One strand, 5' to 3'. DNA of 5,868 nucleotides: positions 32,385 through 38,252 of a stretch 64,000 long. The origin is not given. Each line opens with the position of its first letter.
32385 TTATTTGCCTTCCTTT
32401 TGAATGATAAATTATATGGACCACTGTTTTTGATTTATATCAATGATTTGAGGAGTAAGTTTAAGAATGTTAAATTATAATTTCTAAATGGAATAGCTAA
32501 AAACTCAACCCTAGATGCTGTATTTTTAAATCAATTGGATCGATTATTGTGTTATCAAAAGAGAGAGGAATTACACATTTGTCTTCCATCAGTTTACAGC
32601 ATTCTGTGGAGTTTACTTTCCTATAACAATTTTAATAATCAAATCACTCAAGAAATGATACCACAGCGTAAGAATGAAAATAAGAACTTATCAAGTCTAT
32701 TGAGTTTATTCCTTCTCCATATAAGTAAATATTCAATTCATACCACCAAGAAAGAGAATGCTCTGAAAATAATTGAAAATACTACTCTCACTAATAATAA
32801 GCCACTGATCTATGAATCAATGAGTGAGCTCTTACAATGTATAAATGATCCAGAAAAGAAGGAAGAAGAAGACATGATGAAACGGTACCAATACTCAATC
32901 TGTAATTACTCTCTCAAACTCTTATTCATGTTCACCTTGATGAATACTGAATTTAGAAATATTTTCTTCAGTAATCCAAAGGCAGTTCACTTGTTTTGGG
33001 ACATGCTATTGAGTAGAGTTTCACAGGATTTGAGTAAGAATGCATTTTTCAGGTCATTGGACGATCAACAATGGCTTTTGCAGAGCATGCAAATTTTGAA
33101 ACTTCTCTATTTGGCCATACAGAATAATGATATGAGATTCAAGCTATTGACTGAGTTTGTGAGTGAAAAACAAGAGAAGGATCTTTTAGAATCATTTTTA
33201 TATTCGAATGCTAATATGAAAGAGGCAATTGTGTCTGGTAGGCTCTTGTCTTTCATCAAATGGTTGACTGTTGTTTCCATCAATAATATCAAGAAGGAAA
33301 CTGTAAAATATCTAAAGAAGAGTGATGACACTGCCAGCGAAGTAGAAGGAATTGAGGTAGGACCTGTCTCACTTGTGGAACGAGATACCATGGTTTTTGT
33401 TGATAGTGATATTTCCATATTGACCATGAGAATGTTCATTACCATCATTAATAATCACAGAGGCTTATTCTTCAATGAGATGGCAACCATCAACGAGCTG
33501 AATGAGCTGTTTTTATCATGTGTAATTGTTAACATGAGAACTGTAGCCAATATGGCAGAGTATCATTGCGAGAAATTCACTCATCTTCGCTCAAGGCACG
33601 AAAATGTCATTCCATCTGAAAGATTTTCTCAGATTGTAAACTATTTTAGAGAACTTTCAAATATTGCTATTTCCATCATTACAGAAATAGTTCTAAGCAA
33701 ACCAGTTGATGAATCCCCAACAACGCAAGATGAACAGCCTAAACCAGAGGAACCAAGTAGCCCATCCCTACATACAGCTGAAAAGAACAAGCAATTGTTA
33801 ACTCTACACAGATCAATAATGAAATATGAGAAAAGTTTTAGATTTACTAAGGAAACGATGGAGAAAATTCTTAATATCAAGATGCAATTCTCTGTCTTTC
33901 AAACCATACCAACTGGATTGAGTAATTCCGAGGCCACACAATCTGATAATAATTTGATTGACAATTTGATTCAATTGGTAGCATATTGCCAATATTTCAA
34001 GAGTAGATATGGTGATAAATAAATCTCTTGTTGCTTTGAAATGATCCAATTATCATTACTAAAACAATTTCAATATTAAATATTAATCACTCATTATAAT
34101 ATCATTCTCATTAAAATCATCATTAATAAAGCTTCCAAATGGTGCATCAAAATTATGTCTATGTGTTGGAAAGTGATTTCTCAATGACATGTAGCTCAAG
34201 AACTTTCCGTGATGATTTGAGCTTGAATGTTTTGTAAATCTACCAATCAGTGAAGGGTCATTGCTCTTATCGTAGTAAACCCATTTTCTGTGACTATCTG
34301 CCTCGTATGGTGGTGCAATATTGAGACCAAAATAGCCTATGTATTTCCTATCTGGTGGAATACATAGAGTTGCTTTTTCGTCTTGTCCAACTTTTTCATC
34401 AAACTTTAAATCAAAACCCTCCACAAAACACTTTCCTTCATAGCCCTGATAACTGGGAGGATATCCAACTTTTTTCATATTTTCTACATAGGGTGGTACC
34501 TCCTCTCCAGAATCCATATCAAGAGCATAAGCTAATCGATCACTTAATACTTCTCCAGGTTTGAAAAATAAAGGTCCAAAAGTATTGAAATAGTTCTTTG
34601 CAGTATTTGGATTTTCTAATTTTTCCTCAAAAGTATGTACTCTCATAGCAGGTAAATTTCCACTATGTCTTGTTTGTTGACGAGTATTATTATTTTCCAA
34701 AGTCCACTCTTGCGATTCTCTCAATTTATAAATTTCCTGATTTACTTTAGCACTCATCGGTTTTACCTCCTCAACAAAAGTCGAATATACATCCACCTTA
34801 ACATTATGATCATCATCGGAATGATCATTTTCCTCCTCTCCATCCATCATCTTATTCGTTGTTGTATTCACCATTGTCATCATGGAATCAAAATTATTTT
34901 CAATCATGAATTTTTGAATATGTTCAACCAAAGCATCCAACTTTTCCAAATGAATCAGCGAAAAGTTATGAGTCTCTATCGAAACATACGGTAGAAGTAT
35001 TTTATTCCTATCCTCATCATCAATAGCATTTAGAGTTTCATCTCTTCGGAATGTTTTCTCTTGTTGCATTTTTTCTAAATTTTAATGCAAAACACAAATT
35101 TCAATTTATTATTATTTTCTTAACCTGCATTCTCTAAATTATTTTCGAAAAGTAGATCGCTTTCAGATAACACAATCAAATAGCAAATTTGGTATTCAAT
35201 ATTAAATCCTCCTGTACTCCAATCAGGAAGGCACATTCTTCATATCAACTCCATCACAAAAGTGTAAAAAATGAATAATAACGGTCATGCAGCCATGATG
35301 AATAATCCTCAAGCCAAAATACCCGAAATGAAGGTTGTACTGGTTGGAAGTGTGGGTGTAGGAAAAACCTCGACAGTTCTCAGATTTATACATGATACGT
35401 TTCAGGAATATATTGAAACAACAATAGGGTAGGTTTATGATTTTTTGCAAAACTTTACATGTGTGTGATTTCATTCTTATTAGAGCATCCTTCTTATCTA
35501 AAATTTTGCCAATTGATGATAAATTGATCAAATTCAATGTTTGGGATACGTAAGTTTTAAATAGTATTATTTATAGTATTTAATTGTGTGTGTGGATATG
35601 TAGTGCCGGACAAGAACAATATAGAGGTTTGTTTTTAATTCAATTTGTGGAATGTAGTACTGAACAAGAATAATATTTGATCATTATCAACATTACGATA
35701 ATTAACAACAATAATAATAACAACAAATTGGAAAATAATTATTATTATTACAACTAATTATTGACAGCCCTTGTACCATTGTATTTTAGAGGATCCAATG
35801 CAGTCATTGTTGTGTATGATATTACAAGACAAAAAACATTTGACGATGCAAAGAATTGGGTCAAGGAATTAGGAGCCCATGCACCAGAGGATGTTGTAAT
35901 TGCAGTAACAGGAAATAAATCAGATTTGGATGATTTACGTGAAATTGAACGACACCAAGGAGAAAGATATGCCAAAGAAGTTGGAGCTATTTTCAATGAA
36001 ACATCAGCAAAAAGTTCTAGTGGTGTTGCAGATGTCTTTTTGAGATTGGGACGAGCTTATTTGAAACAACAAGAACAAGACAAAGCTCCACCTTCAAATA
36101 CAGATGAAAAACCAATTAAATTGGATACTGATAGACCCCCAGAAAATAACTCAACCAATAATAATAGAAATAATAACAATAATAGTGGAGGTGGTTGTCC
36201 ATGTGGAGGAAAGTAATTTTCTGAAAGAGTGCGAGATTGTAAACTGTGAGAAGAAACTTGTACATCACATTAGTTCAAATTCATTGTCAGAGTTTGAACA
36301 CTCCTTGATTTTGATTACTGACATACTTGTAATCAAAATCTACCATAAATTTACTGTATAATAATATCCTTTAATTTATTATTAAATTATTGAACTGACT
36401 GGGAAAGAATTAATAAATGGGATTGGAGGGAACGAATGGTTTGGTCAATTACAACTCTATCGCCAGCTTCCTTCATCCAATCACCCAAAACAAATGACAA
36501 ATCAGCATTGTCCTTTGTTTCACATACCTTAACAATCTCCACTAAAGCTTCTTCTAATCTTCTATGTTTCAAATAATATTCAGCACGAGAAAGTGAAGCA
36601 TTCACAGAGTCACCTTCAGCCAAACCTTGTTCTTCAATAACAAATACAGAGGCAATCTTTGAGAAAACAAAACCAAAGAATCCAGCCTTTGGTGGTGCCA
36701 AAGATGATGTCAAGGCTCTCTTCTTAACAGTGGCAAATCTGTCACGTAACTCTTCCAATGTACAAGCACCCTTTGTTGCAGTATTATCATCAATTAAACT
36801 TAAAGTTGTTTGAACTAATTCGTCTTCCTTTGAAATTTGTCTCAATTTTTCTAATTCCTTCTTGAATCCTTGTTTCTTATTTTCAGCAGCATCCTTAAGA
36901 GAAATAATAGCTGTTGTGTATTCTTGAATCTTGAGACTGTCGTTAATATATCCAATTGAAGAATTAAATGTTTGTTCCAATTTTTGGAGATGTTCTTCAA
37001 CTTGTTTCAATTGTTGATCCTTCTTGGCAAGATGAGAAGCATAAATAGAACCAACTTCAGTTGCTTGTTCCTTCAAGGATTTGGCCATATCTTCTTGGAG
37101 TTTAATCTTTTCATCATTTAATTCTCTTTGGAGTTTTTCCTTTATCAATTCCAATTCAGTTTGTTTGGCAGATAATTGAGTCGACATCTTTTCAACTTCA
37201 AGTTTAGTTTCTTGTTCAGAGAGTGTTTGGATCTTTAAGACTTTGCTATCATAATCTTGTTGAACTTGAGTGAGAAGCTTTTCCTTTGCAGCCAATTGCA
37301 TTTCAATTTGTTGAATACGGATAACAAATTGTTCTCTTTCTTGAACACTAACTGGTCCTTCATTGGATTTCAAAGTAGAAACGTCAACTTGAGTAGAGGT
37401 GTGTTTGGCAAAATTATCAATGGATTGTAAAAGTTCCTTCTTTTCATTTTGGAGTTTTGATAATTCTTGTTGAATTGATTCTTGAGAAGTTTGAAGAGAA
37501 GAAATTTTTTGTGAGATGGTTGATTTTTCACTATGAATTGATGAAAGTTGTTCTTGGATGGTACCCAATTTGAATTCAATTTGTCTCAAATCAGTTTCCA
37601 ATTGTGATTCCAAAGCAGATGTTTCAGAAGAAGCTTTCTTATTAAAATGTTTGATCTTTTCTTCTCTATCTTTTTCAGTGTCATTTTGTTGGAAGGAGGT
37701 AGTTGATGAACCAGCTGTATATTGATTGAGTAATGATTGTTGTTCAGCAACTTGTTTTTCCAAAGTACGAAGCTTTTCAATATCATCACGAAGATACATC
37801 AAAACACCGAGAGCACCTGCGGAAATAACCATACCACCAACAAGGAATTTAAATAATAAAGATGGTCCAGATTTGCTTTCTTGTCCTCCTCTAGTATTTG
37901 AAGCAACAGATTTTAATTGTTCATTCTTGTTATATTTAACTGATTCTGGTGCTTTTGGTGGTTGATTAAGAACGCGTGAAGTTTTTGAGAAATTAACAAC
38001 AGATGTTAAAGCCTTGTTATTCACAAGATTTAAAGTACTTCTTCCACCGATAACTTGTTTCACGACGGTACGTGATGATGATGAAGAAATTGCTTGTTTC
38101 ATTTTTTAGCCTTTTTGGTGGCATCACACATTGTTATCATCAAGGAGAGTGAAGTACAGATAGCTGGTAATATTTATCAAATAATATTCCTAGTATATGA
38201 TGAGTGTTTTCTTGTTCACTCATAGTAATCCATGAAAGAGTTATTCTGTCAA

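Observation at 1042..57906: Flagellar and microtubule toolkit: SPEF1-like CH-domain protein, vasohibin-like tubulin detyrosinase and kinesin-14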

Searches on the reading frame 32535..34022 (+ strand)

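Call 19: search_protein_families(library=pfam, proteins=[window:32535-34022:+], max_evalue=0.001)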
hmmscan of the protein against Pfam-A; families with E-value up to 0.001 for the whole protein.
window:32535-34022:+ (495 aa): 0 families

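Call 64: search_protein_families(library=pfam, proteins=[window:32535-34022:+], max_evalue=1)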
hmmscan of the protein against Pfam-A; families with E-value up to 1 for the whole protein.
window:32535-34022:+ (495 aa): 1 family
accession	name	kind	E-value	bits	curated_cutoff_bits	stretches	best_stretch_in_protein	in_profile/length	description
PF14831.11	DUF4484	-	0.054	14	25.6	1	363-425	69-123/184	Domain of unknown function (DUF4484)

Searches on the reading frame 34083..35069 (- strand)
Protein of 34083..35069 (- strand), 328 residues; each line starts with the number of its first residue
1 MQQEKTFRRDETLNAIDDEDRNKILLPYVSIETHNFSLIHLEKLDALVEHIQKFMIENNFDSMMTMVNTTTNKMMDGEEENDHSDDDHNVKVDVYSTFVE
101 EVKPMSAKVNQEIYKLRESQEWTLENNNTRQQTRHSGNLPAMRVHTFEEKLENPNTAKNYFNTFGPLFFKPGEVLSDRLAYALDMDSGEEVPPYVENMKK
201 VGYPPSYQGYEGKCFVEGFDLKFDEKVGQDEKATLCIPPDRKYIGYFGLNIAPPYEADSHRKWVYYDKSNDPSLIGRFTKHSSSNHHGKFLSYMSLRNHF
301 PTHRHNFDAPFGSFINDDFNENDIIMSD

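Call 19: search_protein_families(library=pfam, proteins=[window:34083-35069:-], max_evalue=0.001)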
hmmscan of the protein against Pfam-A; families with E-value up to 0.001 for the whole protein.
window:34083-35069:- (328 aa): 1 family
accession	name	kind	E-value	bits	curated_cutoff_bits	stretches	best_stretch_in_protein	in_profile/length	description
PF04046.21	PSP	-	3.4e-10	39.9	19.6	1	170-210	1-39/46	PSP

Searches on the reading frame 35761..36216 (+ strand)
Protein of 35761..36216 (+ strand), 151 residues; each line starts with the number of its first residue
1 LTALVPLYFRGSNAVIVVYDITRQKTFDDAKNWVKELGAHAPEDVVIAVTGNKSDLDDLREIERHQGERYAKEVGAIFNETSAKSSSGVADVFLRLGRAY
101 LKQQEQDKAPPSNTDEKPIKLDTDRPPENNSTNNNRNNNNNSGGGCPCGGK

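Call 72: search_protein_families(library=pfam, proteins=[window:35761-36216:+], max_evalue=0.01)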
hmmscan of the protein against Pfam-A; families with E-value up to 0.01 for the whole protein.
window:35761-36216:+ (151 aa): 3 families
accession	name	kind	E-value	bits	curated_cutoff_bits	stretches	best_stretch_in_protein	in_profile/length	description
PF00071.28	Ras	-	3e-26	92.4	21.6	1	3-99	63-159/162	Ras family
PF08477.19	Roc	-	1.3e-07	32.3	27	1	3-55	71-119/119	Ras of Complex, Roc, domain of DAPkinase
PF00025.27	Arf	-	0.0019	18.1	22.3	1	8-89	78-163/174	ADP-ribosylation factor family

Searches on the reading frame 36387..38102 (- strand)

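Call 19: search_protein_families(library=pfam, proteins=[window:36387-38102:-], max_evalue=0.001)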
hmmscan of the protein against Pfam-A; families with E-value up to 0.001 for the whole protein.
window:36387-38102:- (571 aa): 1 family
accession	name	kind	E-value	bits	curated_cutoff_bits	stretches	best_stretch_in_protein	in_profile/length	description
PF09731.14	Mitofilin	-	3.3e-23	82.9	27.4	1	129-562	175-612/614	Mitochondrial inner membrane protein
